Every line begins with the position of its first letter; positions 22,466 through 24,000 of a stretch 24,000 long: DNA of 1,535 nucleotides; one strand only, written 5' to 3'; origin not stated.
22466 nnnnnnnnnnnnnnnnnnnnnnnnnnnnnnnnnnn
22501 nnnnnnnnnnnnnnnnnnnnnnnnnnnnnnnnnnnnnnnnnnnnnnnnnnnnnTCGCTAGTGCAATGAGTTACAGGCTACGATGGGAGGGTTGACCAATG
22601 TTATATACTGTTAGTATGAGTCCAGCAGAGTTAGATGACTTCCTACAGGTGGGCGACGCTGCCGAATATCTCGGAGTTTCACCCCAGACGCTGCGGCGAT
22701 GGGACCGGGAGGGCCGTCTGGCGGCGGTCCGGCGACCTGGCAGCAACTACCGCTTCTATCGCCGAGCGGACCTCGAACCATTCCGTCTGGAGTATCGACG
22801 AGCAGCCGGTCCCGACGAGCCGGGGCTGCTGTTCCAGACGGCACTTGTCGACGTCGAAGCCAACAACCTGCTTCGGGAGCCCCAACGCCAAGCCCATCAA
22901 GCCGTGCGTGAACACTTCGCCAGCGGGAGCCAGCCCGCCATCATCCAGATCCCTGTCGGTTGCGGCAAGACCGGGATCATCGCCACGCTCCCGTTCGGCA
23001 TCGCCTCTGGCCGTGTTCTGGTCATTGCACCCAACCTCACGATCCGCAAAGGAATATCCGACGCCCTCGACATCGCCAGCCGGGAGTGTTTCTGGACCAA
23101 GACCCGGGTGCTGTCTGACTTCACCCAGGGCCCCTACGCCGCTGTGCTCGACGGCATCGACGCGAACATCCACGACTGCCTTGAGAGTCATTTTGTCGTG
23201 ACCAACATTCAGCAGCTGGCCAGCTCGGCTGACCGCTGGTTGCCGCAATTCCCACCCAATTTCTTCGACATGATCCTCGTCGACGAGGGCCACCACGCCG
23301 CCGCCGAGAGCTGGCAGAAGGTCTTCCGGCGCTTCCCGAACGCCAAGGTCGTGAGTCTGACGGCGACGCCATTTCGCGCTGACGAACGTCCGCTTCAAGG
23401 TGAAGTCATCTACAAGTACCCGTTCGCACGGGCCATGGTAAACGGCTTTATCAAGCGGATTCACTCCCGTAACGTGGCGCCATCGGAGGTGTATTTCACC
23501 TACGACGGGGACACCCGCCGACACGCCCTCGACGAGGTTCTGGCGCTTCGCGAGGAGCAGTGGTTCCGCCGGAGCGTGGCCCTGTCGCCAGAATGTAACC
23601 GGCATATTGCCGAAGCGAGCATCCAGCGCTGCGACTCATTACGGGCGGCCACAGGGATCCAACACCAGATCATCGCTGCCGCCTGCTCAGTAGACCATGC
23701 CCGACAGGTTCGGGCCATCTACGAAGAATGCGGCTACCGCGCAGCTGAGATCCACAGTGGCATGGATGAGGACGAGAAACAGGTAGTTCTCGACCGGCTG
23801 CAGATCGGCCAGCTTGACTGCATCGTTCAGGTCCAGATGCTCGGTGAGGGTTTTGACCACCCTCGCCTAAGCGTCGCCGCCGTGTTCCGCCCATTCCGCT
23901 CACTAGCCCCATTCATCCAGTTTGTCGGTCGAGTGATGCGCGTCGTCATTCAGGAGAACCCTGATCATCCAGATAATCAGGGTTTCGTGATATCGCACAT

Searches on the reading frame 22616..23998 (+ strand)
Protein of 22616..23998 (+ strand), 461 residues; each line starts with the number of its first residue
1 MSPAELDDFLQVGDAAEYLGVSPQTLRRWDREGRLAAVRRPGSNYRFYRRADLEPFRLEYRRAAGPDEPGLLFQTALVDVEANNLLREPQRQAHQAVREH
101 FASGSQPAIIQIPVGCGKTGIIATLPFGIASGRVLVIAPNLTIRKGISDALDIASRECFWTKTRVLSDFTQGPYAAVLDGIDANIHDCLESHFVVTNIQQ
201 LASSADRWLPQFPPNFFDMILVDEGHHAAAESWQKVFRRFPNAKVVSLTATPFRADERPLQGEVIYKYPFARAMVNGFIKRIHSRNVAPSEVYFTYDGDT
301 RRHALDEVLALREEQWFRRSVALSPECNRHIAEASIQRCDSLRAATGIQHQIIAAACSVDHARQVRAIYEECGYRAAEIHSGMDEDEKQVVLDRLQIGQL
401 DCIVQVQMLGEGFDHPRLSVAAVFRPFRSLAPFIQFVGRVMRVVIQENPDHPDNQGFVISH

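Call 85: search_protein_families(library=phrogs, proteins=[window:22616-23998:+], max_evalue=0.01)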
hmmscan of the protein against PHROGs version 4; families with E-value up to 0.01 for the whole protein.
window:22616-23998:+ (461 aa): 18 families
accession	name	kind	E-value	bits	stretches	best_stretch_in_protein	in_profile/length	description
phrog_16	-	DNA, RNA and nucleotide metabolism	4e-50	172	1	84-443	271-586/986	DNA helicase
phrog_11671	-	unknown function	1.9e-08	35.5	1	10-56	8-54/146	-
phrog_66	-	integration and excision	9.9e-08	33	1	3-57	87-140/412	excisionase and transcriptional regulator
phrog_6620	-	integration and excision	5.6e-06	27.1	1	10-56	2-48/201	transposase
phrog_2907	-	integration and excision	1.6e-05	26.3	1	9-51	6-52/117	excisionase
phrog_16694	-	unknown function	2.9e-05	23.2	1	86-442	275-659/1010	-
phrog_1729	-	unknown function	7.8e-05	23.7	1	14-52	97-133/142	-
phrog_20793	-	unknown function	0.00013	23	1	11-53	9-51/86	-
phrog_2474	-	transcription regulation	0.00037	21.4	1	3-62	42-101/118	MerR-like transcriptional regulator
phrog_9690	-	DNA, RNA and nucleotide metabolism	0.00093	19.3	0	215-254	36-79/306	DNA helicase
phrog_27849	-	unknown function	0.0013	17.9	1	345-442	442-544/664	-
phrog_57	-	head and packaging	0.0014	19.5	1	14-53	17-55/199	terminase small subunit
phrog_10045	-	DNA, RNA and nucleotide metabolism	0.0019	19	1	5-51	16-62/74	HTH DNA binding protein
phrog_6819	-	DNA, RNA and nucleotide metabolism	0.002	17.6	1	330-420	216-307/645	Holliday junction branch migration helicase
phrog_2488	-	DNA, RNA and nucleotide metabolism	0.0022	17.8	0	83-124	16-57/579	DNA helicase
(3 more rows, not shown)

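Call 86: search_protein_families(library=padloc, proteins=[window:22616-23998:+], max_evalue=0.001)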
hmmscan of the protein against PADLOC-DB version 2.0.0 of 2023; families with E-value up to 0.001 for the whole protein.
window:22616-23998:+ (461 aa): 14 families
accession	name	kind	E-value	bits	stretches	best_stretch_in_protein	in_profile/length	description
PDLC03659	mREase_IV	-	1.7e-16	57.3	1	187-443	309-553/945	Type IV methyl-directed restriction enzyme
PDLC03658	mREase_IV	-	9.8e-16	54.6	1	185-443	306-545/953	Type IV methyl-directed restriction enzyme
PDLC04133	mad1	-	5.7e-13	47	1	9-57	5-51/60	mads_1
PDLC02707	PbeA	-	1.4e-12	45.1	1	348-443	523-617/672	PbeA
PDLC02704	PbeA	-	1.3e-10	38.5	1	361-443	549-631/682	PbeA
PDLC02870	DpdF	-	2e-08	31.2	1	339-442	216-319/534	DpdF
PDLC03049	REase_I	-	1.7e-07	27.7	1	203-280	271-354/807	Type I restriction enzyme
PDLC02705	PbeA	-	1.3e-06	24.9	1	347-446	523-623/691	PbeA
PDLC02706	PbeA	-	1.4e-06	25.2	0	384-443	600-659/722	PbeA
PDLC03928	PsyrT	-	4.5e-05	19.9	1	358-442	250-334/689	-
PDLC03041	REase_I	-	4.9e-05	19.5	0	217-281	449-516/1099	Type I restriction enzyme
PDLC03047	REase_I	-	6.3e-05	18.9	0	207-256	447-495/1107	Type I restriction enzyme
PDLC02861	DpdF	-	0.0001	18.8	1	363-442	253-332/611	DpdF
PDLC02864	DpdF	-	0.00033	17.6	0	303-440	187-325/610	DpdF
